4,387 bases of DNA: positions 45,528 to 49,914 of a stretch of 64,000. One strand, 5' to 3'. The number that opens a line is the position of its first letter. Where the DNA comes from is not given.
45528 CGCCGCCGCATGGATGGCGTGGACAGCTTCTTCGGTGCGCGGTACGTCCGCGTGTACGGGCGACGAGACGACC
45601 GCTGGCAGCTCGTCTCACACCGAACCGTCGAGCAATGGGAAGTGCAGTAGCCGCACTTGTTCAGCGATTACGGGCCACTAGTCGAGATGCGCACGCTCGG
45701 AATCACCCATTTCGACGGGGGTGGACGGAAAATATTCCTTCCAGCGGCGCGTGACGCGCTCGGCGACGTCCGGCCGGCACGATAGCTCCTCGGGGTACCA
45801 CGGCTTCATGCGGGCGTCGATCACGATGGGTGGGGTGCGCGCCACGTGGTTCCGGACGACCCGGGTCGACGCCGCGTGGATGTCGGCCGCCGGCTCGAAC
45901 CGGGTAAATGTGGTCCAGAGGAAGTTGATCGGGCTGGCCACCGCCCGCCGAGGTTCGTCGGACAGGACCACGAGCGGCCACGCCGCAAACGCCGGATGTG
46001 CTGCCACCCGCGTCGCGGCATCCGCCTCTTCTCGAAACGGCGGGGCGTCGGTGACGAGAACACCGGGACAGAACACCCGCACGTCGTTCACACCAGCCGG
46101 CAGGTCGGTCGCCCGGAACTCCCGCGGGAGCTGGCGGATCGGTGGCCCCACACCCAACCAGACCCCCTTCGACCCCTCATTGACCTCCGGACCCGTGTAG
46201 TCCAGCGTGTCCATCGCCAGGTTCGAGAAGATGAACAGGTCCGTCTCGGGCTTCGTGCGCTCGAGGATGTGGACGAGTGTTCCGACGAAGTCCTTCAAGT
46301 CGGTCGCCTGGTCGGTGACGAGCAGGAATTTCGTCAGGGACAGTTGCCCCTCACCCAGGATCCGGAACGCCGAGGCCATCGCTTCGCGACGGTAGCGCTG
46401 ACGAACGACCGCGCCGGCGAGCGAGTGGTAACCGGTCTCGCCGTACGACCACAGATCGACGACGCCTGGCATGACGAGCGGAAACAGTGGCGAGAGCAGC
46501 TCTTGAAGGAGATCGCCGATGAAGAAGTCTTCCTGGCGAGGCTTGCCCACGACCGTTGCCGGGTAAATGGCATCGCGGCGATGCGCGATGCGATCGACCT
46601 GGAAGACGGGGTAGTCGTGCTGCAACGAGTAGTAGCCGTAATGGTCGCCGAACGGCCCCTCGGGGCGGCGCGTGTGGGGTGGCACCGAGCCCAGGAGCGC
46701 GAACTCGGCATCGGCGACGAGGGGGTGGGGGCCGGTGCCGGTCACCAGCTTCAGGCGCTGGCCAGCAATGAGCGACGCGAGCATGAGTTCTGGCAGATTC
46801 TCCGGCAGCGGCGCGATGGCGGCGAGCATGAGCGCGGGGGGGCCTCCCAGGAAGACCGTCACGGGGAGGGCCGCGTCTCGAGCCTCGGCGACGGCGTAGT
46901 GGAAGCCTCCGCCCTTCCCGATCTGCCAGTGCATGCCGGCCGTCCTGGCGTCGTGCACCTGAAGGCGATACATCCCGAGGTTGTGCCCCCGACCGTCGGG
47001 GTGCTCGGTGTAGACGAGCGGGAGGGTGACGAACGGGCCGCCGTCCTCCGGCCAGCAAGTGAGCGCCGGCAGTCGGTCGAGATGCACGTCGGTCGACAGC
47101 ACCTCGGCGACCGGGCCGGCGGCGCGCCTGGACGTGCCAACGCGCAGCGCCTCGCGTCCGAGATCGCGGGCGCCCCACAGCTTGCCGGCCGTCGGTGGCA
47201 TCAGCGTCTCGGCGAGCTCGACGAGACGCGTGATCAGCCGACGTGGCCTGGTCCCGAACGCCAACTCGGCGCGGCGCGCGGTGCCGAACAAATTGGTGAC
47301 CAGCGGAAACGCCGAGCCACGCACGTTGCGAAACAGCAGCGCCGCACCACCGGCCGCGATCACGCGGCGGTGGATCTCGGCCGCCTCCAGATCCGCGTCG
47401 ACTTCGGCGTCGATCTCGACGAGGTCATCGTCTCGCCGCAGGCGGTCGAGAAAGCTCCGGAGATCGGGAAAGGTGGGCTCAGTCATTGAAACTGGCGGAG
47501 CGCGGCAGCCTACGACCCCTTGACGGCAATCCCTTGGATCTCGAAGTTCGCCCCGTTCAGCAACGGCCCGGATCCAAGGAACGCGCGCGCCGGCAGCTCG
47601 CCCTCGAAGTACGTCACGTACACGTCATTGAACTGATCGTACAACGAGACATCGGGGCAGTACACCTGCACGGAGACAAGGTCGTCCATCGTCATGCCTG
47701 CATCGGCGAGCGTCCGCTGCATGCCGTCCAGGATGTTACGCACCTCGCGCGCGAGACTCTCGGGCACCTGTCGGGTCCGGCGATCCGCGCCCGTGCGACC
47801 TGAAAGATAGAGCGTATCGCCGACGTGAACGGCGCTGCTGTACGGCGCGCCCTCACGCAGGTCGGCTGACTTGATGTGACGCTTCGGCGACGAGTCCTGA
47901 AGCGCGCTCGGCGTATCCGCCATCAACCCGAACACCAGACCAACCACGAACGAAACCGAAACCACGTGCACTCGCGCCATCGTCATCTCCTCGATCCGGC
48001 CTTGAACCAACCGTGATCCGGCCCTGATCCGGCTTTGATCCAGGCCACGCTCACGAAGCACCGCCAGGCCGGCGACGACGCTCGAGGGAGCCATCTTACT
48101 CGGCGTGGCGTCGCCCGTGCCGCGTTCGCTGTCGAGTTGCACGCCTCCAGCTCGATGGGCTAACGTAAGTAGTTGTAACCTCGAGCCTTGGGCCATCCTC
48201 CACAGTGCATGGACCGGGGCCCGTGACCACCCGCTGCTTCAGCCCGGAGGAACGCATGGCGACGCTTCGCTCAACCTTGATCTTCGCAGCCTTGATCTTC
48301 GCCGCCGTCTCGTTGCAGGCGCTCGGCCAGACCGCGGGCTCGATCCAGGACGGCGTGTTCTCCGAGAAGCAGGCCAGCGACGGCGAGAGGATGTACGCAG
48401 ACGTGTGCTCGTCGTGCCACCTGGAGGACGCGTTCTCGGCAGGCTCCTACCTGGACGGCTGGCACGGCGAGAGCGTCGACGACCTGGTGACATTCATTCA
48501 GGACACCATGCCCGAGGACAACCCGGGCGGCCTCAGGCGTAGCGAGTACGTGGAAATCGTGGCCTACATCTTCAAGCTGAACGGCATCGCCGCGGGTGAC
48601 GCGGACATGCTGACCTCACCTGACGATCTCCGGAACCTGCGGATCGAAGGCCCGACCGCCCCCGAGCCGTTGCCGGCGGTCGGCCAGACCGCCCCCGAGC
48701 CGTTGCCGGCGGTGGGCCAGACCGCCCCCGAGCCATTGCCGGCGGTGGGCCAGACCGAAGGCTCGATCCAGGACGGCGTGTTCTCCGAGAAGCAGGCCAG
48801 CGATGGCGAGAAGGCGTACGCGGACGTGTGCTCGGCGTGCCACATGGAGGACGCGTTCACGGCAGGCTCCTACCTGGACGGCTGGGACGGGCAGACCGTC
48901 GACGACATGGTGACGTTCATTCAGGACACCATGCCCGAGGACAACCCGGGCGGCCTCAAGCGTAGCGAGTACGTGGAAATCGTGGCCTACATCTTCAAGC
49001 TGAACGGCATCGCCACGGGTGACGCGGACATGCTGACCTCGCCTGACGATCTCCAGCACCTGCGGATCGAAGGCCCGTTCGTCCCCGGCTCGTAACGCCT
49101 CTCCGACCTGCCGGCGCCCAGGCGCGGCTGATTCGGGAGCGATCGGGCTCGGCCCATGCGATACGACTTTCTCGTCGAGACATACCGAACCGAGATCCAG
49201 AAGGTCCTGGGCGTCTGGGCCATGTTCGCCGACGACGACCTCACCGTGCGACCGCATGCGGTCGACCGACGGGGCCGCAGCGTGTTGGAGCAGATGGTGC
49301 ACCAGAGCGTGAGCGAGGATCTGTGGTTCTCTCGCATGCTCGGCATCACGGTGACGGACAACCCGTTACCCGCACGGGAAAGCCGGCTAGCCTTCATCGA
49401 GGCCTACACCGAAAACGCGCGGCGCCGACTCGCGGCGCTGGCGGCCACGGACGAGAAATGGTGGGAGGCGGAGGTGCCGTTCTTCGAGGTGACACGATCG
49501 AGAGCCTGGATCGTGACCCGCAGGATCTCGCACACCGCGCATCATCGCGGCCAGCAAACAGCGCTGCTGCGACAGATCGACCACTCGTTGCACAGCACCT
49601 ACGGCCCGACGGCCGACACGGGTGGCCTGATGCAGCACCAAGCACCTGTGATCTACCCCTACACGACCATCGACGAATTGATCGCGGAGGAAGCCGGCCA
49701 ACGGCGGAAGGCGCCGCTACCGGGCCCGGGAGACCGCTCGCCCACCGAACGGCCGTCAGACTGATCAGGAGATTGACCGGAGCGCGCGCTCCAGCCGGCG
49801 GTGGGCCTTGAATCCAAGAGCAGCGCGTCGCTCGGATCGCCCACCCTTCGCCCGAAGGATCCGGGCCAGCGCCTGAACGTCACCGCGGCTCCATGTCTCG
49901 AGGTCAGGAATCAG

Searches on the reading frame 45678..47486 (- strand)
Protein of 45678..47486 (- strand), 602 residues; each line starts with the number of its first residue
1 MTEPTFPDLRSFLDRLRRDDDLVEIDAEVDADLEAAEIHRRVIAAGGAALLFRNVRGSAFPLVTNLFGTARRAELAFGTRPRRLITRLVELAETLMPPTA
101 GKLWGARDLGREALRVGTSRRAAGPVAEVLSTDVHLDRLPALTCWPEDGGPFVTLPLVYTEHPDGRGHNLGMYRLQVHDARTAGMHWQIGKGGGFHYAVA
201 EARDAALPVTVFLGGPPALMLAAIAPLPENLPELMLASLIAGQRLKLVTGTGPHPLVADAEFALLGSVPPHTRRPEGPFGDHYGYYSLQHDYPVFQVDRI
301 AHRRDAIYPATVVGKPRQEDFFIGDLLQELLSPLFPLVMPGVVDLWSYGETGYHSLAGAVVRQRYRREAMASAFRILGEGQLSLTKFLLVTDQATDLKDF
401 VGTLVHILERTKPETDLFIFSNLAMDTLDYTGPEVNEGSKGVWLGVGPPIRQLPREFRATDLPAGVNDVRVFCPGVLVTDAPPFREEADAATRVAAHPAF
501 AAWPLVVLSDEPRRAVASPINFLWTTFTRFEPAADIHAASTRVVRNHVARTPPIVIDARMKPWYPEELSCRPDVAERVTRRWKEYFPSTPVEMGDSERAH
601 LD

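Call 56: search_protein_families(library=pfam, proteins=[window:45678-47486:-], max_evalue=0.0001)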
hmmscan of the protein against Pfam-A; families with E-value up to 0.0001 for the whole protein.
window:45678-47486:- (602 aa): 3 families
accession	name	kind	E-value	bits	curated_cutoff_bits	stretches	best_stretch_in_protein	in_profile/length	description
PF01977.22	UbiD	-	5.7e-72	241.7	23.3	1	122-316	6-206/206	3-octaprenyl-4-hydroxybenzoate carboxy-lyase Rift-related domain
PF20696.2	UbiD_C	-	8e-28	97.4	24.2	1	322-442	2-124/127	3-octaprenyl-4-hydroxybenzoate carboxy-lyase C-terminal domain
PF20695.2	UbiD_N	-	3.4e-24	85.1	24.3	1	13-91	1-77/78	3-octaprenyl-4-hydroxybenzoate carboxy-lyase N-terminal domain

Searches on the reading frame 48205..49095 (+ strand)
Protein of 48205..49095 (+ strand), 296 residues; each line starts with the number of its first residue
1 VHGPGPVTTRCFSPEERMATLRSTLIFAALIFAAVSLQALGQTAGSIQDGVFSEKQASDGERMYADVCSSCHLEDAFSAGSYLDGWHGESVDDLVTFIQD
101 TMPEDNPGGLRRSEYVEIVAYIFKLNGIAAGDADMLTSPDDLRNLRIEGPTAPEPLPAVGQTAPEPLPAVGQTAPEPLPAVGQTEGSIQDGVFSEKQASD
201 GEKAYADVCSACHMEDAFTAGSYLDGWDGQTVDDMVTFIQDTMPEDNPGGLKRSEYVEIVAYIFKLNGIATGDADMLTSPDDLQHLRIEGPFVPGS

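Call 56: search_protein_families(library=pfam, proteins=[window:48205-49095:+], max_evalue=0.0001)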
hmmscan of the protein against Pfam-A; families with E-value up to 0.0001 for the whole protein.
window:48205-49095:+ (296 aa): 3 families
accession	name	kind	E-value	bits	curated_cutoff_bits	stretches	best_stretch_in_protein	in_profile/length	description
PF13442.11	Cytochrome_CBB3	-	2.1e-18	66.8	27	2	197-263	2-68/68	Cytochrome C oxidase, cbb3-type, subunit III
PF14495.11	Cytochrom_C550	-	5.4e-07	29.8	27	0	49-74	18-43/136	Cytochrome c-550 domain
PF00034.26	Cytochrom_C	-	1.9e-05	26.3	21.3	0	199-217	2-20/90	Cytochrome c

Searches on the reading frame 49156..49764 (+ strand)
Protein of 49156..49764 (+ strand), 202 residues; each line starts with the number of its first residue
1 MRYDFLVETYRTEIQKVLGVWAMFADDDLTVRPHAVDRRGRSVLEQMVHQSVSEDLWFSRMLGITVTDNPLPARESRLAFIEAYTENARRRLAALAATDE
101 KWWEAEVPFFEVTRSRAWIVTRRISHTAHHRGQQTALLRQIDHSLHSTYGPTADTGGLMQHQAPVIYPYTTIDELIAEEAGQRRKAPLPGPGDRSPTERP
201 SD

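Call 56: search_protein_families(library=pfam, proteins=[window:49156-49764:+], max_evalue=0.0001)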
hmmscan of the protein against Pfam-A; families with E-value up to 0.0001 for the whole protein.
window:49156-49764:+ (202 aa): 2 families
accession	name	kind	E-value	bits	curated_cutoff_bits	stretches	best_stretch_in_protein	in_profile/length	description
PF05163.17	DinB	-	5.9e-11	43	23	1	13-151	15-155/165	DinB family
PF12867.12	DinB_2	-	2.5e-06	28.4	24.8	1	11-133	3-127/128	DinB superfamily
